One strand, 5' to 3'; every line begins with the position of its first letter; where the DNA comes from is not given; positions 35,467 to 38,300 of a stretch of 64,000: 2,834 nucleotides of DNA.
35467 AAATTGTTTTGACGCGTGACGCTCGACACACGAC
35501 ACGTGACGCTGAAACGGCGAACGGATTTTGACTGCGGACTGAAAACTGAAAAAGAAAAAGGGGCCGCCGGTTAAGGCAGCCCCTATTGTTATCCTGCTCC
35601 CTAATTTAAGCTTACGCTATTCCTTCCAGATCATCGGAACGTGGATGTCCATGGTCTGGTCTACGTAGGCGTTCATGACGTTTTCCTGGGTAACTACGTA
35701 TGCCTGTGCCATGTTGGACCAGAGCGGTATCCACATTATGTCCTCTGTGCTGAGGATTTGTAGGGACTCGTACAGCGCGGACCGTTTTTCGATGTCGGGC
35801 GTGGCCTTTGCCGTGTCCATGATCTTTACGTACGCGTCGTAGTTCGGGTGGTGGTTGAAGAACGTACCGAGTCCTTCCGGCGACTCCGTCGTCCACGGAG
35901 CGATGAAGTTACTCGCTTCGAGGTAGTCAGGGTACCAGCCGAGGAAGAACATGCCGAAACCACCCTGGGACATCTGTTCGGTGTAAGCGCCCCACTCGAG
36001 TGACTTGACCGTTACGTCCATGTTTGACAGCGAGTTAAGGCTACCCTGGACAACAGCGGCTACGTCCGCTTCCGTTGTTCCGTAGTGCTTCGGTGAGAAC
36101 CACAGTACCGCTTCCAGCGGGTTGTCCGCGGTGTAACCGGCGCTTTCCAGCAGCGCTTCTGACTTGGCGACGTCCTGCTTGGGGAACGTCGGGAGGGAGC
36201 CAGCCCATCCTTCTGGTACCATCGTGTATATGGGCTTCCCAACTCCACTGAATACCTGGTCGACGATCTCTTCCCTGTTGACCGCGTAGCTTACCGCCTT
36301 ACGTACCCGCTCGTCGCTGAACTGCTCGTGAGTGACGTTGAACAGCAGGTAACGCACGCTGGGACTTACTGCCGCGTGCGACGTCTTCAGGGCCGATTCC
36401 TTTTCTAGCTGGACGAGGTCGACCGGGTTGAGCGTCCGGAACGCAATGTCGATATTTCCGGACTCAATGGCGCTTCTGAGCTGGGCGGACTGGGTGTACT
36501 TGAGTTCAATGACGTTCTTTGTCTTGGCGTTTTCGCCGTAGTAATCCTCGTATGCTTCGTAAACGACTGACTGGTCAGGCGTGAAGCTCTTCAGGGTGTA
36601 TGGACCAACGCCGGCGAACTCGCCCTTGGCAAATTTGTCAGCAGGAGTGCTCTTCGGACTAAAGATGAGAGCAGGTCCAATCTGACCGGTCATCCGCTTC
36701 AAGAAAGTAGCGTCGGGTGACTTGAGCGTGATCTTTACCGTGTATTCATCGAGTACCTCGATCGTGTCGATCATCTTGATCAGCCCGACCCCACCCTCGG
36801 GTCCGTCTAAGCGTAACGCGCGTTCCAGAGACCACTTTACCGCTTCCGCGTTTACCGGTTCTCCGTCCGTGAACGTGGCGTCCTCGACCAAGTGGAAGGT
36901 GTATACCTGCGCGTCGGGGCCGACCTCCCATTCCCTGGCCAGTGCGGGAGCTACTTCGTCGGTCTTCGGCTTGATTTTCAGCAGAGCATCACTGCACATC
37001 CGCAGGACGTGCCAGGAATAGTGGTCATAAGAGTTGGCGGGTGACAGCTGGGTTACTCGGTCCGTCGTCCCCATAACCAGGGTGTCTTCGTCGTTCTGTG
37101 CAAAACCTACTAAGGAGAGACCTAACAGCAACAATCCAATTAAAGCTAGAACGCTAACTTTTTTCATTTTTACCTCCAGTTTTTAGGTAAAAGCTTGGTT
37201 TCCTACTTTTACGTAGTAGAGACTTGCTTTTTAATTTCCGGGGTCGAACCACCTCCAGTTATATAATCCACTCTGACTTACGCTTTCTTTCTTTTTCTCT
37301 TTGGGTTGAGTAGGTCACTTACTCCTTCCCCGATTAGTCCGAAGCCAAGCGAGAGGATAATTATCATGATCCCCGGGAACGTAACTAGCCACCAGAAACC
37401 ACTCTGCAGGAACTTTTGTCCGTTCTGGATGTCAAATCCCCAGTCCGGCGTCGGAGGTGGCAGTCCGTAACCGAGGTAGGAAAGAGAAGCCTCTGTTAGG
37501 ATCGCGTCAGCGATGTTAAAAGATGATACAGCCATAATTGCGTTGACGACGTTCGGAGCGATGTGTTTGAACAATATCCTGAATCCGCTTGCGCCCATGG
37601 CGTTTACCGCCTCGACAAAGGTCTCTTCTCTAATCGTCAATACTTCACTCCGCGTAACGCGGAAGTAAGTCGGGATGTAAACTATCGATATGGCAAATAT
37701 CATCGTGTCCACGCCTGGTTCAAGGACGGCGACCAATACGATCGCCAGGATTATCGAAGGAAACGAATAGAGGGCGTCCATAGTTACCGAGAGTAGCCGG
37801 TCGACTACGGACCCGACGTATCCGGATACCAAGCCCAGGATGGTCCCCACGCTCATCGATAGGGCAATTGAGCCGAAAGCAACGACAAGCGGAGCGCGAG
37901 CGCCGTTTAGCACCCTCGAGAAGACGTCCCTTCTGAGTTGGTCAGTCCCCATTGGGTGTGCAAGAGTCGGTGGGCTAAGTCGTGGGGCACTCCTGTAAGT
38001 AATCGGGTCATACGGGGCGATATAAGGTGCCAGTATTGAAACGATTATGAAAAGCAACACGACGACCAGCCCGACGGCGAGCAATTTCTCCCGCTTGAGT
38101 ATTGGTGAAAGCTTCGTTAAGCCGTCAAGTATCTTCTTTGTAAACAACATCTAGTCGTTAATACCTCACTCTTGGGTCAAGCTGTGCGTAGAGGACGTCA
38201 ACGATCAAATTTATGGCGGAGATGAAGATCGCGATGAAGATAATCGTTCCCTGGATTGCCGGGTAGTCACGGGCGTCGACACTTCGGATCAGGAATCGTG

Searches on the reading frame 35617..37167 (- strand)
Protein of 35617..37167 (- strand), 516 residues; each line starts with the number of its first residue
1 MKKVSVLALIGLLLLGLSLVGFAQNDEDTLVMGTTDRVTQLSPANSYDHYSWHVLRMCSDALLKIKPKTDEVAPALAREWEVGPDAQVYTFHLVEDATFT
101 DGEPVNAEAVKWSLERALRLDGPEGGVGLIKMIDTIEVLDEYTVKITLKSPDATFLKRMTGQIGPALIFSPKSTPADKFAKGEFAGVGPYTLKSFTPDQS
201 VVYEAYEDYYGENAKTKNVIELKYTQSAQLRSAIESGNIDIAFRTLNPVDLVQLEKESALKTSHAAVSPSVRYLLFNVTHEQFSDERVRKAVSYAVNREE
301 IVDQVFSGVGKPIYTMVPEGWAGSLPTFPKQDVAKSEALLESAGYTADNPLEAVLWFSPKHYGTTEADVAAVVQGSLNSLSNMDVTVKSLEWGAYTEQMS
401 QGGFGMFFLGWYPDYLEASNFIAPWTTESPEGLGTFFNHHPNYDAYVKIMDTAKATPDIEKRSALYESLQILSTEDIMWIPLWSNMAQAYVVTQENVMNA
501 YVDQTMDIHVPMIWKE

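Call 8: search_protein_families(library=ncbifam, proteins=[window:35617-37167:-])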
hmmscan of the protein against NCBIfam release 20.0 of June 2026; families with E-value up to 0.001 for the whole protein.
window:35617-37167:- (516 aa): 12 families
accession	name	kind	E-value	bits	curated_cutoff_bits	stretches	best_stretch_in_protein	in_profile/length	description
TIGR02294.1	nickel_nikA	equivalog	1e-47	162.8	393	1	24-501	2-487/501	nickel ABC transporter substrate-binding protein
NF011942.0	PRK15413.1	equivalog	4.5e-41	141.1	594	1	20-483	23-481/512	glutathione ABC transporter substrate-binding protein GsiB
NF043070.1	DppA_dipep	equivalog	4.7e-39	134.3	1005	1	59-477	61-498/535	dipeptide ABC transporter periplasmic-binding protein DppA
NF045468.1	Opp5A_nikA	equivalog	2.2e-37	128.7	600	1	51-348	36-321/488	nickel ABC transporter substrate-binding protein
NF047575.1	opine_bind_CntA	exception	4.7e-35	121.1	800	1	54-431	61-453/535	staphylopine-dependent metal ABC transporter substrate-binding lipoprotein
NF045467.1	Opp4A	equivalog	1.5e-31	109.3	650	2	131-347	151-382/556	oligopeptide ABC transporter substrate-binding protein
NF011684.0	PRK15104.1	equivalog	2.3e-30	105.8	947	2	136-485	162-511/543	oligopeptide ABC transporter substrate-binding protein OppA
TIGR04028.1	SBP_KPN_01854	hypoth_equivalog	1.3e-25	89.9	468.5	1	53-348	25-334/509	TIGR04028 family ABC transporter substrate-binding protein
NF011689.0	PRK15109.1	equivalog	4.5e-22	78.4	560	1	59-490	66-516/547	ABC transporter substrate-binding protein SapA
NF007287.0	PRK09755.1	equivalog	2e-21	76.4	1098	1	271-483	291-501/535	ABC transporter substrate-binding protein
NF010149.0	PRK13626.1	equivalog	6.4e-10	38.3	476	1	39-302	131-366/552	HTH-type transcriptional regulator SgrR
NF043077.1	MMSYN1_0169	equivalog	2.6e-07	29.5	650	1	386-423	693-730/896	oligopeptide ABC transporter substrate-binding protein OppA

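Call 10: find_encoding_contigs(protein=window:35617-37167:-, flank=10000, max_places=10)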
Protein window:35617-37167:- (516 aa): no gene with exactly this product is on record in the collection.

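Call 75: find_homologous_proteins(query=window:35617-37167:-, max_evalue=1e-150)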
Query window:35617-37167:- (516 aa): 162 proteins with E <= 1e-150 among 8000 candidates; the best 120 are listed.
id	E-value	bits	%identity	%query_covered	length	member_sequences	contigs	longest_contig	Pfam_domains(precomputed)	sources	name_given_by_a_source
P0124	0.0e+0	1171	100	100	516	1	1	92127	PF00496.28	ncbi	-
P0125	0.0e+0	1093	92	100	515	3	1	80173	PF00496.28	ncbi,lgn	ncbi:MAG: ABC transporter substrate-binding protein [Candidatus Acetothermia bacterium]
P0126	0.0e+0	1027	86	100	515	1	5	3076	PF00496.28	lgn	-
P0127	3.4e-287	971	81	97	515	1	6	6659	PF00496.28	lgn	-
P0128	1.2e-243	828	68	100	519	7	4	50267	PF00496.28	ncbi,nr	ncbi:hypothetical protein KGY47_02330 [Candidatus Bipolaricaulota bacterium]|nr:hypothetical protein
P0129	1.8e-240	817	68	99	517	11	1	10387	PF00496.28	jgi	jgi:peptide/nickel transport system substrate-binding protein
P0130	1.5e-237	808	67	100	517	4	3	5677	PF00496.28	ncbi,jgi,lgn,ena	jgi:peptide/nickel transport system substrate-binding protein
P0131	7.6e-236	802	67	100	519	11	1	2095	PF00496.28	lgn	-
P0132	8.4e-236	802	66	99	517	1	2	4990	PF00496.28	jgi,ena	jgi:peptide/nickel transport system substrate-binding protein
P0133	3.5e-234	796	66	100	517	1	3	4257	PF00496.28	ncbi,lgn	ncbi:MAG: ABC transporter substrate-binding protein [Candidatus Acetothermia bacterium]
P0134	2.5e-226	771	64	100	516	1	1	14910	PF00496.28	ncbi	-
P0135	2.0e-217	741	63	100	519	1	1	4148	PF00496.28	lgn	-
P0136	5.5e-191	654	56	100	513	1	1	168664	PF00496.28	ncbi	ncbi:MAG: ABC transporter substrate-binding protein [Candidatus Bipolaricaulaceae bacterium]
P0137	5.9e-187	641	56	100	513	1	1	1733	PF00496.28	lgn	-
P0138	2.5e-186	639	57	100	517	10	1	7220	PF00496.28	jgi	jgi:peptide/nickel transport system substrate-binding protein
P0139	4.2e-186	638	55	100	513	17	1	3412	PF00496.28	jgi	-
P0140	9.7e-186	637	56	100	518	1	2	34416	PF00496.28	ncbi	-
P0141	1.0e-185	637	56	100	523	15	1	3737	PF00496.28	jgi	-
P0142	9.4e-185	633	56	100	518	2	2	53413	PF00496.28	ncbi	-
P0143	8.6e-184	630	56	96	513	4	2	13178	PF00496.28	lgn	-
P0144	1.4e-183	630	55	100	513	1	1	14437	PF00496.28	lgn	-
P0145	3.3e-183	628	55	95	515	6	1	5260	PF00496.28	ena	-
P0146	5.9e-183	627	56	100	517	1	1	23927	PF00496.28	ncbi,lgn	-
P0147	8.8e-183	627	55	95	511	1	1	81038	PF00496.28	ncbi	-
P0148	9.0e-183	627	56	96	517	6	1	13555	PF00496.28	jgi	-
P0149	9.1e-183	627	56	100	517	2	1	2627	PF00496.28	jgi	jgi:peptide/nickel transport system substrate-binding protein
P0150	1.1e-182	627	56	95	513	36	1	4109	PF00496.28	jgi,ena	-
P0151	2.0e-182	626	55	100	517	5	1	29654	PF00496.28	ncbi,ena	-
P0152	2.2e-182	626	54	100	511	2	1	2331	PF00496.28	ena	-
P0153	4.0e-182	625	55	98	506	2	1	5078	PF00496.28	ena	-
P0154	4.0e-182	625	53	100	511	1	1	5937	PF00496.28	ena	-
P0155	4.2e-182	625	54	100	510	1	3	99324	PF00496.28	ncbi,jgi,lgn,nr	ncbi:MAG: Oligopeptide ABC transporter, periplasmic oligopeptide-binding protein [Acetothermia bacte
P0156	7.3e-182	624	55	98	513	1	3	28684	PF00496.28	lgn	-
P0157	1.9e-181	622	55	100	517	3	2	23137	PF00496.28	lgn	-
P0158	2.4e-181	622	55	100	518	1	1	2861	PF00496.28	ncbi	-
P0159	4.3e-181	621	54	100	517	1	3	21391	PF00496.28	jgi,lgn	jgi:peptide/nickel transport system substrate-binding protein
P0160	7.0e-181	621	57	96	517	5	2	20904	PF00496.28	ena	-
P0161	8.8e-181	620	54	100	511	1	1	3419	PF00496.28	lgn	-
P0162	1.5e-180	619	55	100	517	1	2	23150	PF00496.28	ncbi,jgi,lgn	-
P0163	4.2e-180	618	56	100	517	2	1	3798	PF00496.28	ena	-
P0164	5.8e-180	618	54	98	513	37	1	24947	PF00496.28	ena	-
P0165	1.6e-179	616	53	100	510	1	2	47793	PF00496.28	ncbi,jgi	jgi:peptide/nickel transport system substrate-binding protein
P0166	2.1e-179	616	53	100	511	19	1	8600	PF00496.28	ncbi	-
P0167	2.6e-179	615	56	100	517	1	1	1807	PF00496.28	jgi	jgi:peptide/nickel transport system substrate-binding protein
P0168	4.0e-179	615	56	95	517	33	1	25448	PF00496.28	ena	-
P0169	4.3e-179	615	56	94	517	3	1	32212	PF00496.28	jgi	-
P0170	4.5e-179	615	54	100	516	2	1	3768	PF00496.28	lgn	-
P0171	7.4e-179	614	53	100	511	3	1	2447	PF00496.28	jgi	-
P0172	7.5e-179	614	52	100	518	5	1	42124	PF00496.28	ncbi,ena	-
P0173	8.4e-179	614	53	98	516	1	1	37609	PF00496.28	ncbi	ncbi:MAG: ABC transporter substrate-binding protein [Candidatus Bipolaricaulota bacterium]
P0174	8.8e-179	614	55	95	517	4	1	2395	PF00496.28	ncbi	-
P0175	9.9e-179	614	54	100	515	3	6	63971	PF00496.28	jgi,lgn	jgi:peptide/nickel transport system substrate-binding protein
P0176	1.7e-178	613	55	95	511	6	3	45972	PF00496.28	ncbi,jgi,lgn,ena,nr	ncbi:TPA: peptide ABC transporter substrate-binding protein [Candidatus Bipolaricaulota bacterium]|n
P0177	2.3e-178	612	55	98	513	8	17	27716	PF00496.28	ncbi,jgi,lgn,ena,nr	ncbi:MAG TPA: peptide ABC transporter substrate-binding protein [Candidatus Acetothermia bacterium]|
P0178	3.3e-178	612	54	100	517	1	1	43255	PF00496.28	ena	-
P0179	3.8e-178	612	53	100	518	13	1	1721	PF00496.28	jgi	jgi:peptide/nickel transport system substrate-binding protein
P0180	4.1e-178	611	54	100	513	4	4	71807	PF00496.28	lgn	-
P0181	4.2e-178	611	54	100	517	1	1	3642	PF00496.28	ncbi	-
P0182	6.2e-178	611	54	98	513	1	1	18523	PF00496.28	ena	-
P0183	1.4e-177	610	56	96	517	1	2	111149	PF00496.28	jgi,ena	-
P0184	2.3e-177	609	56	96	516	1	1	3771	PF00496.28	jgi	-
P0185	3.1e-177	609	56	96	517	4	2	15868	PF00496.28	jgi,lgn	jgi:peptide/nickel transport system substrate-binding protein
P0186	3.5e-177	608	56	96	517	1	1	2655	PF00496.28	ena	-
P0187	4.7e-177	608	56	96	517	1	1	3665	PF00496.28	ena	-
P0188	6.4e-177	608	56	96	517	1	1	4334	PF00496.28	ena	-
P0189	1.1e-176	607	53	100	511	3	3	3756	PF00496.28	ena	-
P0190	1.6e-176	606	54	97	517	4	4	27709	PF00496.28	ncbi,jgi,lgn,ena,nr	ncbi:MAG: ABC transporter substrate-binding protein [Candidatus Bipolaricaulota bacterium]|nr:ABC tr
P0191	2.7e-176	605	53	100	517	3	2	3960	PF00496.28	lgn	-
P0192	2.8e-176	605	56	94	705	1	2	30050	PF04151.22,PF00496.28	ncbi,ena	-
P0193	3.1e-176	605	55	95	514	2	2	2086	PF00496.28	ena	-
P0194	3.8e-176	605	54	100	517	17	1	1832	PF00496.28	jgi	-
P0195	4.2e-176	605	55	95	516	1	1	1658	PF00496.28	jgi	-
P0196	8.2e-176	604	55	94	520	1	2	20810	PF00496.28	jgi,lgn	-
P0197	2.4e-175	602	54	100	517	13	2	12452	PF00496.28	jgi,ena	-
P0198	3.5e-175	602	54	100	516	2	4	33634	PF00496.28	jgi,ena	-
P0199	5.3e-175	601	54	100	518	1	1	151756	PF00496.28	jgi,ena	-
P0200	1.4e-174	600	53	100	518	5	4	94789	PF00496.28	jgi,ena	-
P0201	1.9e-174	599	54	100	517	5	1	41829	PF00496.28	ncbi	-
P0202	2.5e-174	599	54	95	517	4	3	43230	PF00496.28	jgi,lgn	jgi:peptide/nickel transport system substrate-binding protein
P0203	9.5e-174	597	54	98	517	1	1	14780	PF00496.28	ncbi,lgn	-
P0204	1.0e-173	597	54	100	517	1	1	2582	PF00496.28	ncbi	-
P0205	2.1e-173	596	53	100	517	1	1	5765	PF00496.28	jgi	-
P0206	3.3e-173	595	53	100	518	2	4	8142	PF00496.28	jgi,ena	-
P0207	3.4e-173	595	53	100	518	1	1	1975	PF00496.28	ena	-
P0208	3.7e-173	595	53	100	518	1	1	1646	PF00496.28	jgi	-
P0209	4.3e-173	595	54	100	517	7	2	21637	PF00496.28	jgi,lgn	-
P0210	5.2e-173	595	53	100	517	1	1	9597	PF00496.28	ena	-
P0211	6.1e-173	594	52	100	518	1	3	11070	PF00496.28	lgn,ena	-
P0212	6.8e-173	594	54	100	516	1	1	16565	PF00496.28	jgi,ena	-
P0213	8.8e-173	594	53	100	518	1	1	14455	PF00496.28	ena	-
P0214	1.2e-172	593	54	99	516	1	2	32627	PF00496.28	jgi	-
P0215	1.5e-172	593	54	98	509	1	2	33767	PF00496.28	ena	-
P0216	1.6e-172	593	53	100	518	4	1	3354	PF00496.28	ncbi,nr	ncbi:peptide ABC transporter substrate-binding protein [Candidatus Bipolaricaulota bacterium]|nr:pep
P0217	2.0e-172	593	52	97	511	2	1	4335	PF00496.28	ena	-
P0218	2.2e-172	593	51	100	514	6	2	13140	PF00496.28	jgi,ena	-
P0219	2.8e-172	592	55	97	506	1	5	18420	PF00496.28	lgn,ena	-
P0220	2.9e-172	592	50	100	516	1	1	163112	PF00496.28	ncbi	ncbi:MAG: ABC transporter substrate-binding protein [bacterium]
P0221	3.0e-172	592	54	100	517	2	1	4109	PF00496.28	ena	-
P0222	4.9e-172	591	52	98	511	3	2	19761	PF00496.28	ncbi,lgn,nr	ncbi:peptide ABC transporter substrate-binding protein [Candidatus Bipolaricaulota bacterium]|nr:pep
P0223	5.5e-172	591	53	95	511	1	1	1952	PF00496.28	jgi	-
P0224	2.2e-171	589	52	98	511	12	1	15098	PF04069.18,PF00496.28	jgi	jgi:peptide/nickel transport system substrate-binding protein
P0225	3.0e-171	589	52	98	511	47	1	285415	PF00496.28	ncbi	ncbi:MAG: ABC transporter substrate-binding protein [Candidatus Bipolaricaulaceae bacterium]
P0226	3.6e-171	589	52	98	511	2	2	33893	PF00496.28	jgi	jgi:peptide/nickel transport system substrate-binding protein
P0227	3.7e-171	589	52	98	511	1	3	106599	PF04069.18,PF00496.28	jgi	jgi:peptide/nickel transport system substrate-binding protein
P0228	4.0e-171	588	52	98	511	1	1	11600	PF04069.18,PF00496.28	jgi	jgi:peptide/nickel transport system substrate-binding protein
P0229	4.9e-171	588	52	98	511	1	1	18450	PF04069.18,PF00496.28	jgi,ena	jgi:peptide/nickel transport system substrate-binding protein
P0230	1.4e-170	587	54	95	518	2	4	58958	PF00496.28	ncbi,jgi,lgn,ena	-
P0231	1.5e-170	587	52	98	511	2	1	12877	PF00496.28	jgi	jgi:peptide/nickel transport system substrate-binding protein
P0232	1.6e-170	586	52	98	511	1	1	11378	PF00496.28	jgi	-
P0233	1.6e-170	586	52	100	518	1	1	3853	PF00496.28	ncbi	-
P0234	1.8e-170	586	52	98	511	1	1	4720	PF00496.28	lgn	-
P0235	1.8e-170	586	52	98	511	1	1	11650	PF00496.28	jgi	jgi:peptide/nickel transport system substrate-binding protein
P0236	9.8e-170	584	53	100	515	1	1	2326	PF00496.28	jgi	-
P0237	1.8e-169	583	53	100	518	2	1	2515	PF00496.28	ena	-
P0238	3.2e-168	579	50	99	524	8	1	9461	PF00496.28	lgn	-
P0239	4.0e-168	579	55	96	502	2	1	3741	PF00496.28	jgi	jgi:peptide/nickel transport system substrate-binding protein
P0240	4.2e-168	578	53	100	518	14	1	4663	PF00496.28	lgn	-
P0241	6.3e-168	578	52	95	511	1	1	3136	PF00496.28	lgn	-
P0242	4.5e-167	575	51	100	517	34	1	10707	PF00496.28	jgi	-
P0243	5.8e-167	575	51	100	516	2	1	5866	PF00496.28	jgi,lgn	-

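Call 76: find_encoding_contigs(protein=P0126, flank=10000, max_places=6)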
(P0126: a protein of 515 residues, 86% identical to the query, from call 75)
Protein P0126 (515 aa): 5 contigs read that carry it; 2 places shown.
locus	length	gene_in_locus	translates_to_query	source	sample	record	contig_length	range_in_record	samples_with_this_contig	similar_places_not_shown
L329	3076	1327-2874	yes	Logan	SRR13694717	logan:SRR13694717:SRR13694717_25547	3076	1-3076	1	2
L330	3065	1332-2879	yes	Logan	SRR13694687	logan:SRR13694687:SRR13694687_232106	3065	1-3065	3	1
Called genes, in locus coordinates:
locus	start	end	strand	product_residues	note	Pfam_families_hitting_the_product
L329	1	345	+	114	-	?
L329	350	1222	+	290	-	PF12911:OppC_N, PF00528:BPD_transp_1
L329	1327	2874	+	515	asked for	PF00496:SBP_bac_5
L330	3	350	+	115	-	?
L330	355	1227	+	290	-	PF12911:OppC_N, PF00528:BPD_transp_1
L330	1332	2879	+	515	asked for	PF00496:SBP_bac_5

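Call 77: find_encoding_contigs(protein=P0127, flank=10000, max_places=6)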
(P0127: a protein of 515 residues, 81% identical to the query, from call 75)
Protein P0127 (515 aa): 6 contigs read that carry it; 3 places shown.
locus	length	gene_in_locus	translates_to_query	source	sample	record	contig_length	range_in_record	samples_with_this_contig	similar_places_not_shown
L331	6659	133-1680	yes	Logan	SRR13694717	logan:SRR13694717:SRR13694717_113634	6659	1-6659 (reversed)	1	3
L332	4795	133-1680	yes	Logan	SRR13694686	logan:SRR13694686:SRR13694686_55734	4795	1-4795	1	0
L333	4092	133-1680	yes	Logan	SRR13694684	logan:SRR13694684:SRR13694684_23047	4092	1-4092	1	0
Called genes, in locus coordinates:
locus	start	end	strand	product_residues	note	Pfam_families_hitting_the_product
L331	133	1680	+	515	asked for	PF00496:SBP_bac_5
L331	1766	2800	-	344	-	PF03462:PCRF, PF00472:RF-1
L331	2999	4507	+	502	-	PF13567:DUF4131, PF03772:Competence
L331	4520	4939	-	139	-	PF04186:FxsA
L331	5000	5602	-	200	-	PF01725:Ham1p_like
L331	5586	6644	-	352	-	PF00005:ABC_tran, PF08352:oligo_HPY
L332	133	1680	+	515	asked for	PF00496:SBP_bac_5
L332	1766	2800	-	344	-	PF03462:PCRF, PF00472:RF-1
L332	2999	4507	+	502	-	PF13567:DUF4131, PF03772:Competence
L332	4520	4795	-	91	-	?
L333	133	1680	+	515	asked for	PF00496:SBP_bac_5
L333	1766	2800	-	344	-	PF03462:PCRF, PF00472:RF-1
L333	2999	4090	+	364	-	?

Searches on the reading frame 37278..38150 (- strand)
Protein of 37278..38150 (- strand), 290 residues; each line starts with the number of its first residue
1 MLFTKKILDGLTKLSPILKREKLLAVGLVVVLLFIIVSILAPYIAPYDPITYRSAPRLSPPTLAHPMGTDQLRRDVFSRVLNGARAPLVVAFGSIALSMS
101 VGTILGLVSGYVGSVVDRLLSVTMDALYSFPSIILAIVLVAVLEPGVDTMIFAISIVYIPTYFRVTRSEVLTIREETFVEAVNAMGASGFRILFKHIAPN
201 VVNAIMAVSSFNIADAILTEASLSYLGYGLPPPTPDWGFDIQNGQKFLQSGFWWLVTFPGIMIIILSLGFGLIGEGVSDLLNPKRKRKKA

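Call 8: search_protein_families(library=ncbifam, proteins=[window:37278-38150:-])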
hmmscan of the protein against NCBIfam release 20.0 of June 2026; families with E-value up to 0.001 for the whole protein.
window:37278-38150:- (290 aa): 19 families
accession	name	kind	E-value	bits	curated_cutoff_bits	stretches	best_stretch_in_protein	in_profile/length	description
NF045474.1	Opp2C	equivalog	4.9e-72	242.3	300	1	46-281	1-235/236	nickel transporter permease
NF045476.1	Opp4C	equivalog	2.4e-69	233.7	350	1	18-284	10-278/278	oligopeptide ABC transporter permease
NF007376.0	PRK09881.1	equivalog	9.7e-68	228.3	434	1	13-289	22-297/298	D,D-dipeptide ABC transporter permease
TIGR02790.1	nickel_nikC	equivalog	1.4e-66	224.8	358.45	1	26-281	3-257/258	nickel ABC transporter permease subunit NikC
NF045473.1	Opp1C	equivalog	4.5e-65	219.7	350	1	19-284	2-266/267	nickel/cobalt ABC transporter permease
NF011662.0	PRK15082.1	equivalog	1.2e-62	212.1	484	1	18-287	33-302/303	glutathione ABC transporter permease GsiD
NF008160.0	PRK10913.1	equivalog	9e-62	209.2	483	1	14-286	22-299/300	dipeptide ABC transporter permease DppC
NF007738.0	PRK10417.1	equivalog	1.5e-58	198.5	335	1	18-287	5-273/277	nickel ABC transporter permease subunit NikC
NF045475.1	Opp3C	equivalog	7.1e-51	173.3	450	1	67-285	110-327/328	oligopeptide ABC transporter permease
NF047573.1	opine_perm_CntC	exception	3.1e-45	154.7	440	1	18-284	5-270/271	staphylopine uptake ABC transporter permease subunit CntC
NF011935.0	PRK15406.1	equivalog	1e-37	130.5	433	1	26-285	41-301/302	oligopeptide ABC transporter permease OppC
NF043080.1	MMSYN1_0166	equivalog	7e-37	127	370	1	21-286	37-306/307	oligopeptide ABC transporter permease OppC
NF011691.0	PRK15111.1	equivalog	6.3e-31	108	379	1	18-279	23-289/296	putrescine export ABC transporter permease SapC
NF011596.0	PRK15021.1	subfamily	2.8e-26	92.4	439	1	55-285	111-339/341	microcin C ABC transporter permease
NF045470.1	Opp2B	equivalog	2.5e-09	36.7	350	1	73-215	80-237/300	nickel ABC transporter permease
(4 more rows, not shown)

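Call 12: find_encoding_contigs(protein=window:37278-38150:-, flank=10000, max_places=10)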
Protein window:37278-38150:- (290 aa): no gene with exactly this product is on record in the collection.
